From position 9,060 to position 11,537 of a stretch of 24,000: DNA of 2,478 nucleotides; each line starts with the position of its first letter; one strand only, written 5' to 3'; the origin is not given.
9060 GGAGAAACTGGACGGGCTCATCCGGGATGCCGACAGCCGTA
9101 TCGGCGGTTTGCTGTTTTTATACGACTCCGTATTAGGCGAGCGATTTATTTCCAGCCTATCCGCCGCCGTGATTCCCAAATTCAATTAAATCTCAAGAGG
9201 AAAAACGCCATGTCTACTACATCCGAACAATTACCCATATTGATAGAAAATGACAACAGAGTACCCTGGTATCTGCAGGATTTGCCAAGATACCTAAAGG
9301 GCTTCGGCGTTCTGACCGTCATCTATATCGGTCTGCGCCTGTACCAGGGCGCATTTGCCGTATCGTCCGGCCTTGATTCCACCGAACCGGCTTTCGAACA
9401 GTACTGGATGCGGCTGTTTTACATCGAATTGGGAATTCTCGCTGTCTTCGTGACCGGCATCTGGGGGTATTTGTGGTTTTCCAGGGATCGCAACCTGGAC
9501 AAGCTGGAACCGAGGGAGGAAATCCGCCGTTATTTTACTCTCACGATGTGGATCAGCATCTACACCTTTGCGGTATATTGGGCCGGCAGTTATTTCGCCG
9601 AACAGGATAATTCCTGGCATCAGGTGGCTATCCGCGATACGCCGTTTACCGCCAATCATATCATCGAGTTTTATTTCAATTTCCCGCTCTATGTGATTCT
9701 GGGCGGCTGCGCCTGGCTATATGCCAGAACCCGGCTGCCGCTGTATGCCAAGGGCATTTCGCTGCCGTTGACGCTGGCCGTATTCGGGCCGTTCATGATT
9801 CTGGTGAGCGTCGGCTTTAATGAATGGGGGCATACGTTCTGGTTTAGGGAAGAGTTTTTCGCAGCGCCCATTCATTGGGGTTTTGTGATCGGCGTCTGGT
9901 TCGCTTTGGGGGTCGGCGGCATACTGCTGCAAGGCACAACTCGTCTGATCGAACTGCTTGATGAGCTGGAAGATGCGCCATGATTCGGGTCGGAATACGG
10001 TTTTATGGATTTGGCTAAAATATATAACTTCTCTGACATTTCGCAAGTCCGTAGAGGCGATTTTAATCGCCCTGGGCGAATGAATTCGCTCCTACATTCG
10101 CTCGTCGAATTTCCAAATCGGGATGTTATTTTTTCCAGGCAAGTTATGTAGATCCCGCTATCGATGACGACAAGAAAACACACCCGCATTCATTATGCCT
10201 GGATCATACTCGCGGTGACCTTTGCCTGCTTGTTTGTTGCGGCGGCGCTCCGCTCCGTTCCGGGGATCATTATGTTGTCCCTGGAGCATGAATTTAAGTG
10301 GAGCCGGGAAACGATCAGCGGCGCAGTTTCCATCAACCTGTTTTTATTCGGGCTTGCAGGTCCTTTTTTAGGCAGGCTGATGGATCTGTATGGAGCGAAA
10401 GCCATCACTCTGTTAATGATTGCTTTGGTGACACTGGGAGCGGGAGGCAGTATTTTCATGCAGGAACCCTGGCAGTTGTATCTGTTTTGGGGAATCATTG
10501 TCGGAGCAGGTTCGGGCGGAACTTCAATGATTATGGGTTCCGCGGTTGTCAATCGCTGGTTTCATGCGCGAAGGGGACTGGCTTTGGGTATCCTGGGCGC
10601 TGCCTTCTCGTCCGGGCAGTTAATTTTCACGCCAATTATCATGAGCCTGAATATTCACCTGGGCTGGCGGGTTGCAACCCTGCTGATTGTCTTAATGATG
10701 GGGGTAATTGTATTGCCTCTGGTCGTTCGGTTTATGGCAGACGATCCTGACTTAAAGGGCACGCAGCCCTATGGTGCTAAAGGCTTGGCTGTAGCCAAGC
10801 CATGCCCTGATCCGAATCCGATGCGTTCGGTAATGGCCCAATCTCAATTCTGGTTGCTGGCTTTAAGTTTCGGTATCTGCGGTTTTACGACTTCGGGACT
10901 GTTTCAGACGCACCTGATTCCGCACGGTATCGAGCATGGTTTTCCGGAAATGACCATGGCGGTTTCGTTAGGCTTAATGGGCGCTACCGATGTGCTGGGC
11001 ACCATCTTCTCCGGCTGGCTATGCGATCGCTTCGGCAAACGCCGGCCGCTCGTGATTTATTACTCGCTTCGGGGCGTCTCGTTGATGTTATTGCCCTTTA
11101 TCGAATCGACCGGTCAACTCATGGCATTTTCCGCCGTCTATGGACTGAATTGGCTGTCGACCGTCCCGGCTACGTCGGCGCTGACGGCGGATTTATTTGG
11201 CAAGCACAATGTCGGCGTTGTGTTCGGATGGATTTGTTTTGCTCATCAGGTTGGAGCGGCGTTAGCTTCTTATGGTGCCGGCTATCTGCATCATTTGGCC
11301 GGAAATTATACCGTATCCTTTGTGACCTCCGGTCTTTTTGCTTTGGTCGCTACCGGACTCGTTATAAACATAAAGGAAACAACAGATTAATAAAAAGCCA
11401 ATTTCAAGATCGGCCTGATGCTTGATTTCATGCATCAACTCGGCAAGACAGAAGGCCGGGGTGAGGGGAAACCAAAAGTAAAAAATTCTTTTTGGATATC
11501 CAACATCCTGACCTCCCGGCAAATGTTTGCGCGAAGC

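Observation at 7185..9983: pxmABC-type divergent copper monooxygenase operon with all copper-site ligands intact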

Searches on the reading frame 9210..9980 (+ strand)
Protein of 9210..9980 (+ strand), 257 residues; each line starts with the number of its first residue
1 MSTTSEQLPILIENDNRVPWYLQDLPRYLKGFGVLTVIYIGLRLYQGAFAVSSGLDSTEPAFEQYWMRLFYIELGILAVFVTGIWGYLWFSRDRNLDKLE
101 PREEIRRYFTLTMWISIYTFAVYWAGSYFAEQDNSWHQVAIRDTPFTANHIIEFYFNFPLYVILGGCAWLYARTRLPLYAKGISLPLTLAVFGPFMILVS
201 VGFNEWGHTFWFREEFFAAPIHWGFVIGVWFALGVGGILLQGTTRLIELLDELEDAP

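Call 4: search_protein_families(library=pfam, proteins=[window:9210-9980:+])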
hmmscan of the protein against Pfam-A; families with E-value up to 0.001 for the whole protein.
window:9210-9980:+ (257 aa): 1 family
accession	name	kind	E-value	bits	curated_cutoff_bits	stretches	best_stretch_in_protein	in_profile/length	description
PF04896.17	AmoC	-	1.4e-94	316.4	26.7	1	27-251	19-243/245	Ammonia monooxygenase/methane monooxygenase, subunit C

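Call 5: search_protein_families(library=ncbifam, proteins=[window:9210-9980:+])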
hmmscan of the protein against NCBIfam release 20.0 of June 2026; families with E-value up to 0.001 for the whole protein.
window:9210-9980:+ (257 aa): 2 families
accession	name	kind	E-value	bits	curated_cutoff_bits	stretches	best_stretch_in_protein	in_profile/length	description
NF041641.1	AmoC_BACT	equivalog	7.9e-121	402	319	1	1-251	1-250/250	bacterial ammonia monooxygenase, subunit AmoC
TIGR03078.1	CH4_NH3mon_ox_C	equivalog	1e-89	300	280.6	1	31-246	12-229/231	methane monooxygenase/ammonia monooxygenase subunit C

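Call 9: search_solved_structures(query=window:9210-9980:+, show_alignments=2)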
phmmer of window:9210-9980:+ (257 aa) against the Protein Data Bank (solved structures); distinct sequences matched with E-value up to 0.001: 14.
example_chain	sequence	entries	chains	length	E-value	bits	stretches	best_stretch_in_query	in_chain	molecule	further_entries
8sqw_C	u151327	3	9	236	7.5e-77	261.8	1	32-241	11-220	Ammonia monooxygenase/methane monooxygenase, subunit C family protein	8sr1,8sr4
9cl1_Ba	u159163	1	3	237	7.6e-77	261.8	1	32-241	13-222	Methane monooxygenase, C subunit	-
11ll_Ba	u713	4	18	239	7.9e-77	261.7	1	32-241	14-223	Particulate methane monooxygenase gamma subunit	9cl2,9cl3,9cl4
7ev9_C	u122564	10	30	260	1e-76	261.4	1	32-241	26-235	Ammonia monooxygenase/methane monooxygenase, subunit C family protein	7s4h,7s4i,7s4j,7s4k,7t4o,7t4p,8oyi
1yew_C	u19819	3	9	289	1.1e-76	261.2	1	32-241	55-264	particulate methane monooxygenase subunit C2 | Methane monooxygenase subunit C2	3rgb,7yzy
9pxf_G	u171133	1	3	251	3.5e-75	256.3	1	30-251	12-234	Ammonia monooxygenase subunit C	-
7s4l_C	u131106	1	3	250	4.3e-75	256.1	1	28-240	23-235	Particulate methane monooxygenase, C subunit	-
6cxh_C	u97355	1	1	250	6.5e-75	255.4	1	28-240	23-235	Particulate methane monooxygenase, C subunit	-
9leg_C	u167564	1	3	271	5.3e-74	252.5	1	28-252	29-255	Ammonia monooxygenase subunit C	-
3rfr_C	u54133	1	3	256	4.7e-72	246.1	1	25-249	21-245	PmoC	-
9cl6_C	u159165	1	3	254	1.2e-71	244.7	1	31-251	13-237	Ammonia monooxygenase subunit C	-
4phz_K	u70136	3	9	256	2.5e-71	243.7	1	29-249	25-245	Particulate methane monooxygenase subunit C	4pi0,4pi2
7s4m_G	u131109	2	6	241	3.1e-71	243.4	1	30-249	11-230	Ammonia monooxygenase/methane monooxygenase, subunit C family protein | Particulate methane monooxygenase subunit C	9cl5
3chx_C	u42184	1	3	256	5.1e-69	236.1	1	28-242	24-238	PmoC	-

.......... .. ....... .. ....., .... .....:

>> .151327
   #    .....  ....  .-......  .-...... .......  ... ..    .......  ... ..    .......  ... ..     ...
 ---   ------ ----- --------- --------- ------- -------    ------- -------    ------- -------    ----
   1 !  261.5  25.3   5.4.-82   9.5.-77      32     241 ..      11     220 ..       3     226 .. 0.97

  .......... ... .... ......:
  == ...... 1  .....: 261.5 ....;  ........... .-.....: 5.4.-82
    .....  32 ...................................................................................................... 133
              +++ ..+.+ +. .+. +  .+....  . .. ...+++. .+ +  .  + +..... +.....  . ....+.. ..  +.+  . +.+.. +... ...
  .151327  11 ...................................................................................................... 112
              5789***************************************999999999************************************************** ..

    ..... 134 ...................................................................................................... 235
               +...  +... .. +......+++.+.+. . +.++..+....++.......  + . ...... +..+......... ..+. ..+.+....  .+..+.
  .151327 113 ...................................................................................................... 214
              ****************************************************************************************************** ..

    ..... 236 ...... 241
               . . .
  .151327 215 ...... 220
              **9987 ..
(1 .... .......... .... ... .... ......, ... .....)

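Call 56: find_homologous_proteins(query=window:9210-9980:+)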
Query window:9210-9980:+ (257 aa): 453 proteins with E <= 0.001 among 1087 candidates; the best 120 are listed.
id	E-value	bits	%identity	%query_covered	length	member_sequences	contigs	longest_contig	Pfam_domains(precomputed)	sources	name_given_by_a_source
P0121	1.8e-156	538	89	100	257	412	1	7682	PF04896.18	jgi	jgi:methane/ammonia monooxygenase subunit C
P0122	2.8e-156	537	89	100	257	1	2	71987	PF04896.18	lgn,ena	-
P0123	1.8e-155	535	89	100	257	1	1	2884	PF04896.18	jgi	-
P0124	2.6e-153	528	88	100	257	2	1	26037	PF04896.18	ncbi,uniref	ncbi:bacterial ammonia monooxygenase, subunit AmoC [Methyloglobulus sp.]|uniref:bacterial ammonia mo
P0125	4.6e-153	527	87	100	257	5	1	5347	PF04896.18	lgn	-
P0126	7.6e-153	526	88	100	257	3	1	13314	PF04896.18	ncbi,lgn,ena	-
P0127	9.8e-153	526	87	100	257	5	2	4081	PF04896.18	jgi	jgi:methane/ammonia monooxygenase subunit C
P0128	1.2e-152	525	87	100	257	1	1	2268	PF04896.18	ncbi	-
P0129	1.3e-151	522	87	100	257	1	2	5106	PF04896.18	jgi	jgi:methane/ammonia monooxygenase subunit C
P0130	2.4e-151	521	88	100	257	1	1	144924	PF04896.18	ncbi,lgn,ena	-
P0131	2.6e-151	521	86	100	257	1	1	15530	PF04896.18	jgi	-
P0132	3.3e-151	521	86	100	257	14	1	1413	PF04896.18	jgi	jgi:methane/ammonia monooxygenase subunit C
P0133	7.7e-151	519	87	100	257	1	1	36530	PF04896.18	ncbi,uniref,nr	ncbi:bacterial ammonia monooxygenase, subunit AmoC [Methylomonas rivi]|uniref:Methane monooxygenase/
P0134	1.1e-150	519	87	100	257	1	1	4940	PF04896.18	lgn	-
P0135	1.2e-150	519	87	99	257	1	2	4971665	PF04896.18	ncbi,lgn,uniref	ncbi:bacterial ammonia monooxygenase, subunit AmoC [Methylomonas sp. AM2-LC]|uniref:bacterial ammoni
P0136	1.5e-150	518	86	100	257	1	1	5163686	PF04896.18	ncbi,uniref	ncbi:bacterial ammonia monooxygenase, subunit AmoC [Methylotuvimicrobium sp. KM1]|uniref:bacterial a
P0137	3.4e-150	517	86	100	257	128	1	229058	PF04896.18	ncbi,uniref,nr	ncbi:methane monooxygenase/ammonia monooxygenase subunit C [Methylomonas methanica]|uniref:Methane m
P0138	4.1e-150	517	85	100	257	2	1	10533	PF04896.18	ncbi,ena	-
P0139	4.6e-150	517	86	100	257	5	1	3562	PF04896.18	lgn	-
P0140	1.8e-149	515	86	100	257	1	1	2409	PF04896.18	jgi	jgi:methane/ammonia monooxygenase subunit C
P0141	2.0e-149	515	86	100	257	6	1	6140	PF04896.18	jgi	jgi:methane/ammonia monooxygenase subunit C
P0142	2.6e-149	514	86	100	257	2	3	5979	PF04896.18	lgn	-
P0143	3.1e-149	514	86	100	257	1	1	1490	PF04896.18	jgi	jgi:methane/ammonia monooxygenase subunit C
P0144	3.5e-149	514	86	100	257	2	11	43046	PF04896.18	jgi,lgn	jgi:methane/ammonia monooxygenase subunit C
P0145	7.9e-149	513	86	100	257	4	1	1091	PF04896.18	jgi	jgi:methane/ammonia monooxygenase subunit C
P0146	1.6e-148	512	84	100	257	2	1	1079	PF04896.18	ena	-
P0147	2.0e-148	511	86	100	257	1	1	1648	PF04896.18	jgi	jgi:methane/ammonia monooxygenase subunit C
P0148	2.3e-148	511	87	98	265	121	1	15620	PF04896.18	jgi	jgi:methane/ammonia monooxygenase subunit C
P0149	4.5e-148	510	85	99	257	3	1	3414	PF04896.18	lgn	-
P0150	1.4e-147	509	85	99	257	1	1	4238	PF04896.18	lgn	-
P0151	5.0e-147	507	86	100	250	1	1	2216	PF04896.18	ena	-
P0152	6.8e-147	506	86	100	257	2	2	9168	PF04896.18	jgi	jgi:methane/ammonia monooxygenase subunit C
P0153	3.5e-144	498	82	95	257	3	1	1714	PF04896.18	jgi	-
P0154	4.1e-144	497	82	100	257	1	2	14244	PF04896.18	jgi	jgi:methane/ammonia monooxygenase subunit C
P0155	4.3e-143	494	81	100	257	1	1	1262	PF04896.18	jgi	jgi:methane/ammonia monooxygenase subunit C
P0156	6.1e-143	493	81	100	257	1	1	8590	PF04896.18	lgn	-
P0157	1.0e-142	493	82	100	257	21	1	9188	PF04896.18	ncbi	-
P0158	5.4e-142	490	81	100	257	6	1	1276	PF04896.18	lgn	-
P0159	6.3e-142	490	82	100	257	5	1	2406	PF04896.18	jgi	jgi:methane/ammonia monooxygenase subunit C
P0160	3.4e-141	488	81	99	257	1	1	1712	PF04896.18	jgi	jgi:methane/ammonia monooxygenase subunit C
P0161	5.8e-140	484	80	99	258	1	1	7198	PF04896.18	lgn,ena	-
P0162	8.8e-140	483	80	100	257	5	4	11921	PF04896.18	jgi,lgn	jgi:methane/ammonia monooxygenase subunit C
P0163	1.4e-139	482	80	99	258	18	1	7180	PF04896.18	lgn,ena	-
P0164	3.7e-139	481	80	100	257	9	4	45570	PF04896.18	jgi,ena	-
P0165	6.9e-139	480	80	100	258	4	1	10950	PF04896.18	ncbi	-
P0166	9.9e-139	480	80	100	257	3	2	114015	PF04896.18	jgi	-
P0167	1.1e-138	480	80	95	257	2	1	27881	PF04896.18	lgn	-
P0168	1.1e-138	479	80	99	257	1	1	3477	PF04896.18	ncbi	-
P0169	1.2e-138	479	79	100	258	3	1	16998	PF04896.18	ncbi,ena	-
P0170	1.2e-138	479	79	100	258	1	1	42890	PF04896.18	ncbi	-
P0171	1.2e-138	479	80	100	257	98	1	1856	PF04896.18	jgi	jgi:methane/ammonia monooxygenase subunit C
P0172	2.2e-138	479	83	95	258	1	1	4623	PF04896.18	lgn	-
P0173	4.4e-138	478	83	95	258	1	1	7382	PF04896.18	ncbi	-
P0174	7.6e-138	477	81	95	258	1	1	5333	PF04896.18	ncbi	-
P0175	8.5e-138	477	81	95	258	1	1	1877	PF04896.18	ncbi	-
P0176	1.5e-137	476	81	98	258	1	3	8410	PF04896.18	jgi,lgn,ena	-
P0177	2.3e-137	475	81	99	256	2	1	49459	PF04896.18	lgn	-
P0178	1.7e-136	472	79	99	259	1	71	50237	PF04896.18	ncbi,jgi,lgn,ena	-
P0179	1.9e-136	472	80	99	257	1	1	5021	PF04896.18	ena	-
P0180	2.2e-136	472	79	99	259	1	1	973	PF04896.18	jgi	jgi:methane/ammonia monooxygenase subunit C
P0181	2.7e-136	472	78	100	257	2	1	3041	PF04896.18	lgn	-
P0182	3.8e-136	471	87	88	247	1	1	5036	PF04896.18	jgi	-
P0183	4.6e-136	471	78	100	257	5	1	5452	PF04896.18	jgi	jgi:methane/ammonia monooxygenase subunit C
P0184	5.7e-136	471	79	99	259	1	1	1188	PF04896.18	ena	-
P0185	6.5e-136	470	80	98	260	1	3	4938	PF04896.18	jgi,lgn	-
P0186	9.0e-136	470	84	93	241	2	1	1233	PF04896.18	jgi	jgi:methane/ammonia monooxygenase subunit C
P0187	1.1e-135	470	79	99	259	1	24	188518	PF04896.18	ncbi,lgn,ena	-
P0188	1.2e-135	470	79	99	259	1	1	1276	PF04896.18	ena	-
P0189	1.3e-135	469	80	95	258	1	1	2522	PF04896.18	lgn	-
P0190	1.4e-135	469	78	99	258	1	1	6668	PF04896.18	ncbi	-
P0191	1.6e-135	469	79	99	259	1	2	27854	PF04896.18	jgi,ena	jgi:methane/ammonia monooxygenase subunit C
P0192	1.7e-135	469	78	99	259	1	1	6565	PF04896.18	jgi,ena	-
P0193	1.7e-135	469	79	100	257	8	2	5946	PF04896.18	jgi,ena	-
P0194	1.9e-135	469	78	100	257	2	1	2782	PF04896.18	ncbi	-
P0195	2.2e-135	469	79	99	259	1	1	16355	PF04896.18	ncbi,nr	ncbi:MAG: methane monooxygenase/ammonia monooxygenase subunit C [Proteobacteria bacterium]|nr:methan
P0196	2.7e-135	468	79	99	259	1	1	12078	PF04896.18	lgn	-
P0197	2.9e-135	468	78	99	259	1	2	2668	PF04896.18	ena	-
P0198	3.0e-135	468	79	99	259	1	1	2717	PF04896.18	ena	-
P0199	3.0e-135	468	75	100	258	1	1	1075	PF04896.18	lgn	-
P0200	3.6e-135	468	79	99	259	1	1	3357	PF04896.18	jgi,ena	jgi:methane/ammonia monooxygenase subunit C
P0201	3.8e-135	468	78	99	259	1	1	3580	PF04896.18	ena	-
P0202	4.2e-135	468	78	99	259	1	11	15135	PF04896.18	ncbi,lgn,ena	-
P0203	4.2e-135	468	78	99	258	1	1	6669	PF04896.18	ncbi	-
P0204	5.1e-135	467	79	99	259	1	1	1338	PF04896.18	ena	-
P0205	5.1e-135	467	75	100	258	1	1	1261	PF04896.18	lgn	-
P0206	5.3e-135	467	77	100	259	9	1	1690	PF04896.18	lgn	-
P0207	5.4e-135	467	78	99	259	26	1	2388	PF04896.18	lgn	-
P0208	5.7e-135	467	75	99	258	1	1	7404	PF04896.18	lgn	-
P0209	6.9e-135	467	79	99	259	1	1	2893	PF04896.18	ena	-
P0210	7.4e-135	467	76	99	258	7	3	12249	PF04896.18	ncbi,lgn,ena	ncbi:MAG: bacterial ammonia monooxygenase, subunit AmoC [Methylococcus sp.]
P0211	7.7e-135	467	78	100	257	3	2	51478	PF04896.18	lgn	-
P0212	9.4e-135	467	76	99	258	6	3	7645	PF04896.18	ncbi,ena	-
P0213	1.1e-134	466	75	99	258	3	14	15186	PF04896.18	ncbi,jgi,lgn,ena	jgi:methane/ammonia monooxygenase subunit C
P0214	1.2e-134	466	78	99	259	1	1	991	PF04896.18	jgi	jgi:methane/ammonia monooxygenase subunit C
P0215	2.2e-134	465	78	100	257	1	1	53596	PF04896.18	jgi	jgi:methane/ammonia monooxygenase subunit C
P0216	3.7e-134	465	75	100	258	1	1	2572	PF04896.18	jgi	jgi:methane/ammonia monooxygenase subunit C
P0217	3.9e-134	465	75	99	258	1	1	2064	PF04896.18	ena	-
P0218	4.1e-134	465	78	99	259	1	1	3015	PF04896.18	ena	-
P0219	5.8e-134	464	76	100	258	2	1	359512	PF04896.18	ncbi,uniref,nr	ncbi:methane/ammonia monooxygenase subunit C [Methylomagnum ishizawai]|uniref:Methane/ammonia monoox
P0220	8.0e-134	464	77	100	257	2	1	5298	PF04896.18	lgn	-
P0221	1.1e-133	463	78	100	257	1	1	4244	PF04896.18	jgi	jgi:methane/ammonia monooxygenase subunit C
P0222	2.4e-133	462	82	93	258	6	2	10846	PF04896.18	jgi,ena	-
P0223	5.2e-133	461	77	99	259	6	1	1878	PF04896.18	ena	-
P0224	1.7e-132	459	74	100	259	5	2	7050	PF04896.18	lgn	-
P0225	2.5e-132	459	81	94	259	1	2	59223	PF04896.18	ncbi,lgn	-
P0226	9.2e-132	457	76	100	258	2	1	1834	PF04896.18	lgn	-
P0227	2.3e-131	456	77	95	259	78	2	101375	PF04896.18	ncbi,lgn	ncbi:MAG: bacterial ammonia monooxygenase, subunit AmoC [Methylocella sp.]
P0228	2.7e-131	455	75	100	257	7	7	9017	PF04896.18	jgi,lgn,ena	-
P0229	1.0e-130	453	75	99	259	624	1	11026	PF04896.18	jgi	jgi:methane/ammonia monooxygenase subunit C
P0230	1.2e-130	453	74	100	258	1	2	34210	PF04896.18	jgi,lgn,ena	-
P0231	1.3e-130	453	75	98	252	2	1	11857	PF04896.18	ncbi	ncbi:bacterial ammonia monooxygenase, subunit AmoC, partial [Methylomagnum sp.]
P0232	9.2e-130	450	75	100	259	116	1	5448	PF04896.18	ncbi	-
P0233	1.1e-128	447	74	100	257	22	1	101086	PF04896.18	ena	-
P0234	3.8e-128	445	78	96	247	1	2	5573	PF04896.18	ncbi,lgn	-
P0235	4.5e-128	445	76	93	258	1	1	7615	PF04896.18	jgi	jgi:methane/ammonia monooxygenase subunit C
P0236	4.8e-128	445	77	93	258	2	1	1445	PF04896.18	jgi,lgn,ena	-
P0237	7.4e-128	444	74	100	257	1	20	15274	PF04896.18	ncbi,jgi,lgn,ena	-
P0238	1.3e-127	443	78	93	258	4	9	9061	PF04896.18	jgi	jgi:methane/ammonia monooxygenase subunit C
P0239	1.4e-127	443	75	99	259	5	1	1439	PF04896.18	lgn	-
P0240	1.7e-127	443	74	100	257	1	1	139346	PF04896.18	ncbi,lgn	-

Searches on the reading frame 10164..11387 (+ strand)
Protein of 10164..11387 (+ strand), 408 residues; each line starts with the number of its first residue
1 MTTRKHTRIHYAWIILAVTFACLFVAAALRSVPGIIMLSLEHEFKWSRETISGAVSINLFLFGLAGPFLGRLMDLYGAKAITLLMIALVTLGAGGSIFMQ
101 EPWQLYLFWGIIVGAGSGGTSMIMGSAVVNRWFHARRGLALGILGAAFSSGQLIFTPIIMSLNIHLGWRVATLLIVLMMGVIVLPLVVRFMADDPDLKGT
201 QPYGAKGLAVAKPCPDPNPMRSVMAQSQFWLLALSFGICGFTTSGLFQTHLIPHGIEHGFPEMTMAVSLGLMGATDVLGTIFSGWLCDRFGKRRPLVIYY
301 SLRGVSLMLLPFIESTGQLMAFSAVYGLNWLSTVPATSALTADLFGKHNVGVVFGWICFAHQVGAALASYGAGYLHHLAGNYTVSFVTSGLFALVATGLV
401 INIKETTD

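Call 4: search_protein_families(library=pfam, proteins=[window:10164-11387:+])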
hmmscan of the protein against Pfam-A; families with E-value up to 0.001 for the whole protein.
window:10164-11387:+ (408 aa): 1 family
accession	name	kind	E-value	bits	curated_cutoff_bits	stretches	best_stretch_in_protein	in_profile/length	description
PF07690.21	MFS_1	-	2e-43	149.1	33.4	2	20-273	2-248/347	Major Facilitator Superfamily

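Call 5: search_protein_families(library=ncbifam, proteins=[window:10164-11387:+])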
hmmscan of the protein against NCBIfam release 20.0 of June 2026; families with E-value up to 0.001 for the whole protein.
window:10164-11387:+ (408 aa): 16 families
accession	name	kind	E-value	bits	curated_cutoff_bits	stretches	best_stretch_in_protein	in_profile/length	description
NF049980.1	SfMCT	equivalog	1.3e-42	145.9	320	1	13-390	2-376/378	L-lactate MFS transporter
TIGR00890.1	2A0111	subfamily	9.6e-29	100.5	374.85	1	13-396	3-374/377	oxalate/formate antiport family MFS transporter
TIGR04259.1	oxa_formateAnti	equivalog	2.8e-22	79.1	335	1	13-397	2-385/405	oxalate/formate MFS antiporter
NF038246.1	bile_salt_MFS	equivalog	3.2e-22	79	400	1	20-401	8-401/408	conjugated bile salt MFS transporter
TIGR00895.1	2A0115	subfamily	1.2e-13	50.8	418.55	2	263-397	54-185/398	aromatic acid/H+ symport family MFS transporter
TIGR00893.1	2A0114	subfamily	2.3e-11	43.3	395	1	38-397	18-392/399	D-galactonate transporter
NF033733.1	MFS_ArsK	equivalog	1.8e-10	40.2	400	1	35-382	25-364/388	arsenite efflux MFS transporter ArsK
TIGR00892.1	2A0113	subfamily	2.5e-08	33.1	586.1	1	11-402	16-418/455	monocarboxylate transporter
TIGR00881.1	2A0104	subfamily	2.9e-08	33.1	407.75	1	29-202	10-182/379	phosphoglycerate transporter protein PgtP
TIGR00880.1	2_A_01_02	superfamily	3.8e-06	27.1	131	1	272-402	7-136/141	multidrug resistance protein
NF008586.0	PRK11551.1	equivalog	4.3e-06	26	410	1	262-402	51-188/406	3-(3-hydroxy-phenyl)propionate transporter MhpT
TIGR00891.1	2A0112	subfamily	4.7e-06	25.9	552.9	1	259-407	43-192/405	sialate:H+ symport family MFS transporter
TIGR00710.1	efflux_Bcr_CflA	subfamily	1.9e-05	24.3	200.9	1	271-407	50-183/385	Bcr/CflA family efflux MFS transporter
NF008314.0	PRK11102.1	equivalog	0.00026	20.4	303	1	277-407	59-189/396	Bcr/CflA family multidrug efflux MFS transporter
NF008270.1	PRK11043.1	equivalog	0.00032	19.9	430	0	264-377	41-154/382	purine nucleoside transporter PunC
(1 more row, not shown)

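Call 35: search_solved_structures(query=window:10164-11387:+, max_evalue=0.001)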
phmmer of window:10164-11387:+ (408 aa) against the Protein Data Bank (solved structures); distinct sequences matched with E-value up to 0.001: 6.
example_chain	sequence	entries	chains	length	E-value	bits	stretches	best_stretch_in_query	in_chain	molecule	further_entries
6g9x_A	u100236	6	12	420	1.2e-18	70.5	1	34-402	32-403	Major facilitator superfamily MFS_1 | L-lactate transporter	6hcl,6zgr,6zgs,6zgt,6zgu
8hpj_A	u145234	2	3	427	2e-09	40.2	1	50-398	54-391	Oxalate:formate antiporter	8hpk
9gsz_A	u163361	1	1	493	1e-07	34.5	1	11-398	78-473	Monocarboxylate transporter 10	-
9hhq_A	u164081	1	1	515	1.9e-07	33.6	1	11-397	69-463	Monocarboxylate transporter 10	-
9l0b_A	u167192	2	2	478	2.6e-05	26.6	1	11-397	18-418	Monocarboxylate transporter 2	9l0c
7bp3_A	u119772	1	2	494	3e-05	26.4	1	11-397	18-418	Monocarboxylate transporter 2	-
